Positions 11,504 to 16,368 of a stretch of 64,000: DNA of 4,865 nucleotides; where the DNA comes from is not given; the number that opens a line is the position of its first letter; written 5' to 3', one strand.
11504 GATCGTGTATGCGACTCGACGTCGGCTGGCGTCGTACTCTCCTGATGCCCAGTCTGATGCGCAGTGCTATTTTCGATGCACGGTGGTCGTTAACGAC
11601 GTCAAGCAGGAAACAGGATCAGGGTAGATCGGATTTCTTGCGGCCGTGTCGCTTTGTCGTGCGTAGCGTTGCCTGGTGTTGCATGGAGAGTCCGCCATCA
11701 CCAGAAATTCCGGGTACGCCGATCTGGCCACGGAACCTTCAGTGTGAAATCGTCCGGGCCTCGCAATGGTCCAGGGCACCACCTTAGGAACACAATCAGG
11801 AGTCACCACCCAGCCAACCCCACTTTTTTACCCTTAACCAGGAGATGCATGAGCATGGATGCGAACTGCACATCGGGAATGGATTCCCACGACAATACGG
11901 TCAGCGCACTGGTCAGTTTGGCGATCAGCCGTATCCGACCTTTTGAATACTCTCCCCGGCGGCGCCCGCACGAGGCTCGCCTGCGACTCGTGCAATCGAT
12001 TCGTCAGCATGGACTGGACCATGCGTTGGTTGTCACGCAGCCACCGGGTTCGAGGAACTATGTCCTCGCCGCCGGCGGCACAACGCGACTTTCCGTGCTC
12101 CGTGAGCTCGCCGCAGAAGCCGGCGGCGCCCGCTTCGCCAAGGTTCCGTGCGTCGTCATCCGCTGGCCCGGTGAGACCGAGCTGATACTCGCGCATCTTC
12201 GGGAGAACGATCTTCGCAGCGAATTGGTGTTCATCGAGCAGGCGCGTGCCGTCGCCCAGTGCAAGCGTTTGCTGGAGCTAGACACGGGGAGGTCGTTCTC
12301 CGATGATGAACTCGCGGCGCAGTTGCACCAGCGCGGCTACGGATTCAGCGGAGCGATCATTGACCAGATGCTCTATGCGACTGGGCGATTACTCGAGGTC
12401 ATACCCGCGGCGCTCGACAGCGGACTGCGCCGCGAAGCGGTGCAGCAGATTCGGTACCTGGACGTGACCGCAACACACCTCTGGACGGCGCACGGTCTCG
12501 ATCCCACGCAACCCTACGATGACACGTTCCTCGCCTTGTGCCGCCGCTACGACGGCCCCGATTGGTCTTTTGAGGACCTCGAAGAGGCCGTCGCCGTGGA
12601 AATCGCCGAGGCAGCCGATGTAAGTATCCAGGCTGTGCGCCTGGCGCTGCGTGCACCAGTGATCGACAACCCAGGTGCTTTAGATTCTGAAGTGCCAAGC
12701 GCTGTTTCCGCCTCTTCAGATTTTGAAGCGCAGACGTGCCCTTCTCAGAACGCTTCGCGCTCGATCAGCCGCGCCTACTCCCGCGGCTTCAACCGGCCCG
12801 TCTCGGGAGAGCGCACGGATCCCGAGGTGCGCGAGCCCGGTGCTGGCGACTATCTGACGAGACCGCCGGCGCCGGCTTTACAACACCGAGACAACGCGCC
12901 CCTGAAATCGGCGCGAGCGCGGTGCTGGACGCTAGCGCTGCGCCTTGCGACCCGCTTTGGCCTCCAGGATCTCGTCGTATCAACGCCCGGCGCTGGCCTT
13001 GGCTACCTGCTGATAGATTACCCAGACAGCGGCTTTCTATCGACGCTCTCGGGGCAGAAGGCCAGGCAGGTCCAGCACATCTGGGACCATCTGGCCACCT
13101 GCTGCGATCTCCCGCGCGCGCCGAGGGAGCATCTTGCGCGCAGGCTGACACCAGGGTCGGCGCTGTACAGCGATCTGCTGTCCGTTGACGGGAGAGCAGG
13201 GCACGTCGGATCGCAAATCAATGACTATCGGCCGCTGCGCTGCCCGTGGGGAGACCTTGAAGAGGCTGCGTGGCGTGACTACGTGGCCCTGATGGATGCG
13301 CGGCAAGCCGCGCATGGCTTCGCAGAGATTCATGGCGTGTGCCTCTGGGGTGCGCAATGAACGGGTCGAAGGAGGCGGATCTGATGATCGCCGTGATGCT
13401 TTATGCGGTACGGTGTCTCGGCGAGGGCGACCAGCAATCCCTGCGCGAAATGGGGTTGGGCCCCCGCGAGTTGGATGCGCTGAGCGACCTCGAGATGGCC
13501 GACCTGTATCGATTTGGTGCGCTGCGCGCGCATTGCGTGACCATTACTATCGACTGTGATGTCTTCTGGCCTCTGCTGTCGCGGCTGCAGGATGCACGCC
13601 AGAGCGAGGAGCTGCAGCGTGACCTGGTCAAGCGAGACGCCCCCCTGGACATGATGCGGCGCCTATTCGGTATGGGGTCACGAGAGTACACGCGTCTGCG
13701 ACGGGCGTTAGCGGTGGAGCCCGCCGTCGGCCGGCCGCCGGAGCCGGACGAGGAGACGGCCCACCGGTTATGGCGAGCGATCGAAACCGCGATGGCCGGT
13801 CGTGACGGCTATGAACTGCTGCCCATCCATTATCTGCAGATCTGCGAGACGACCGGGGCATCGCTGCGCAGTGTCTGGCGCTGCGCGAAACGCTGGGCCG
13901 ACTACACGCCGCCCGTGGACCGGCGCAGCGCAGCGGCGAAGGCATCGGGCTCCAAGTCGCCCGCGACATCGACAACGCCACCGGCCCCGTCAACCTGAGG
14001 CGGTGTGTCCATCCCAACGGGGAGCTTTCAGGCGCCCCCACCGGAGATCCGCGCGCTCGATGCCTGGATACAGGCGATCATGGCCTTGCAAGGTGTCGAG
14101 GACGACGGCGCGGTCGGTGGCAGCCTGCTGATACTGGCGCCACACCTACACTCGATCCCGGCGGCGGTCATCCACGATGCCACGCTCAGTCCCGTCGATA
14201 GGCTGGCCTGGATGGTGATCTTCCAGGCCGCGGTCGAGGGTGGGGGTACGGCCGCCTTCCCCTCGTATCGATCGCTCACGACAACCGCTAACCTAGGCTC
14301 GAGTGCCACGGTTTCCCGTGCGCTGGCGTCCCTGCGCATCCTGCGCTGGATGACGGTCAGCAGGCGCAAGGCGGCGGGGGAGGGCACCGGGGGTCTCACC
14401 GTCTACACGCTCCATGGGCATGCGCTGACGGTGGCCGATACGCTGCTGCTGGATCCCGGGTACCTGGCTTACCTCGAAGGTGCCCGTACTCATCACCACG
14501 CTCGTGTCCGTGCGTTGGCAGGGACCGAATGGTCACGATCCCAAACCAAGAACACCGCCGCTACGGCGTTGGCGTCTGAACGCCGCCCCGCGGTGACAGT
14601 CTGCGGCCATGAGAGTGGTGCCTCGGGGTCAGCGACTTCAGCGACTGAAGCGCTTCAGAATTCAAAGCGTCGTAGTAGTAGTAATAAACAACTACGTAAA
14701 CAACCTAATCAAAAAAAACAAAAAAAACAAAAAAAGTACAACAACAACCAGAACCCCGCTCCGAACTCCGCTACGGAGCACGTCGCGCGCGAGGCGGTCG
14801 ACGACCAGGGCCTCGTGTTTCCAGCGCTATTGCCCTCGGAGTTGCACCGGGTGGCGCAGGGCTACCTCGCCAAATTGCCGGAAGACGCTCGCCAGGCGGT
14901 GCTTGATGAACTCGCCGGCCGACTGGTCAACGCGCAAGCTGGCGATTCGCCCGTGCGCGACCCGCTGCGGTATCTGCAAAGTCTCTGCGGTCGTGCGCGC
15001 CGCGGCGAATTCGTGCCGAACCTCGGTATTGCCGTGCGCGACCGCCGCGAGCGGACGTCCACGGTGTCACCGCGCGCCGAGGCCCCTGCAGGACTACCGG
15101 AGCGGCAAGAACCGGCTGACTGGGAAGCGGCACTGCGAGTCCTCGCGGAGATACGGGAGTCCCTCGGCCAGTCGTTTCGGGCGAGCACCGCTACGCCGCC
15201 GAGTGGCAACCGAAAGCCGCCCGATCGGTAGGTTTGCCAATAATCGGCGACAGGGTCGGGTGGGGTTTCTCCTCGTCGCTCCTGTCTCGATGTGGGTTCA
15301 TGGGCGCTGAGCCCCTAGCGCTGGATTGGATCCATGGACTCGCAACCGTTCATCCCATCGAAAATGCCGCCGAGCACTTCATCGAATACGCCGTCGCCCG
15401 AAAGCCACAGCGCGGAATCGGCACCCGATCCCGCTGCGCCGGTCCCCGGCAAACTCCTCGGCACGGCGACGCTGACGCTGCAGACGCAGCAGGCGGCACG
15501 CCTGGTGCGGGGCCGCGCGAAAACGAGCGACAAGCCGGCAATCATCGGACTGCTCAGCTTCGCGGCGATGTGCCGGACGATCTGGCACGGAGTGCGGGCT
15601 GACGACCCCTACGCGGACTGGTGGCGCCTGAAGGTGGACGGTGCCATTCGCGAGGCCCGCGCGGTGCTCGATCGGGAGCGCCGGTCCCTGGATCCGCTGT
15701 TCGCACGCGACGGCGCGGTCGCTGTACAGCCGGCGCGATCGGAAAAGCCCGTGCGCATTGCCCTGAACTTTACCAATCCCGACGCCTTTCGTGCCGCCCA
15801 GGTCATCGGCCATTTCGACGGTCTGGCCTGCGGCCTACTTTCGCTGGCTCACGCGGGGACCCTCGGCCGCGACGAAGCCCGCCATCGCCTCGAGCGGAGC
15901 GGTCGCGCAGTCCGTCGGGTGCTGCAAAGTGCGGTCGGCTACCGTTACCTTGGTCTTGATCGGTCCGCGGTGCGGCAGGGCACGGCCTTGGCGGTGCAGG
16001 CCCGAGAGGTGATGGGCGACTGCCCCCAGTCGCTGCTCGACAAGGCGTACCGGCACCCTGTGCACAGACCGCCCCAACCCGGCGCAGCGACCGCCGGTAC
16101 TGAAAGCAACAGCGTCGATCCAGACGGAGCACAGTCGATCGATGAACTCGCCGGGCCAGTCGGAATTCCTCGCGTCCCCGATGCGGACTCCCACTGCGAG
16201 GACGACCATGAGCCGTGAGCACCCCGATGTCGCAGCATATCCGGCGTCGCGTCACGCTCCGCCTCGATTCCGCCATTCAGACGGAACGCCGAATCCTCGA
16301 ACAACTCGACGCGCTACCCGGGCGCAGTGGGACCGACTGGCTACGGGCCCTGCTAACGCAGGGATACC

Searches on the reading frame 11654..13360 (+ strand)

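Call 69: search_protein_families(library=ncbifam, proteins=[window:11654-13360:+], max_evalue=0.001)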
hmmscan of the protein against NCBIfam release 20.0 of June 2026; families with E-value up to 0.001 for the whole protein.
window:11654-13360:+ (568 aa): 4 families
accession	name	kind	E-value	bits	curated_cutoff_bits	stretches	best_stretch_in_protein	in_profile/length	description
TIGR03764.1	ICE_PFGI_1_parB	hypoth_equivalog_domain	6.1e-56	190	143.75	1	84-332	8-257/260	ParB family protein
TIGR04285.1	nucleoid_noc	exception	2.4e-06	27.1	315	1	87-209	3-112/255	nucleoid occlusion protein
TIGR03454.1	partition_RepB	equivalog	1.1e-05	25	201.5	1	87-202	65-172/325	plasmid partitioning protein RepB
TIGR00180.1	parB_part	domain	0.00029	20.6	58.45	1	88-203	7-115/186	ParB/RepB/Spo0J family partition protein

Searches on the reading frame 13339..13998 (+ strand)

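Call 105: search_protein_families(library=pfam, proteins=[window:13339-13998:+], max_evalue=0.001)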
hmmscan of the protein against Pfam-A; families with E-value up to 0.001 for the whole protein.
window:13339-13998:+ (219 aa): 1 family
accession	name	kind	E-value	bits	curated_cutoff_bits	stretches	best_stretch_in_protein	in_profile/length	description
PF11198.13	DUF2857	-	1.8e-43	148.6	36.8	1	18-188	3-173/174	Protein of unknown function (DUF2857)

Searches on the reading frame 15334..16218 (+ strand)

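Call 105: search_protein_families(library=pfam, proteins=[window:15334-16218:+], max_evalue=0.001)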
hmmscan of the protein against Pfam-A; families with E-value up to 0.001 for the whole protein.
window:15334-16218:+ (294 aa): 1 family
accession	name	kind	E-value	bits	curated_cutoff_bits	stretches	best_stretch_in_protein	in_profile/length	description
PF08900.16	AcaB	-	3.8e-49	167.8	27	1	38-240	2-207/215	Transcriptional regulator AcaB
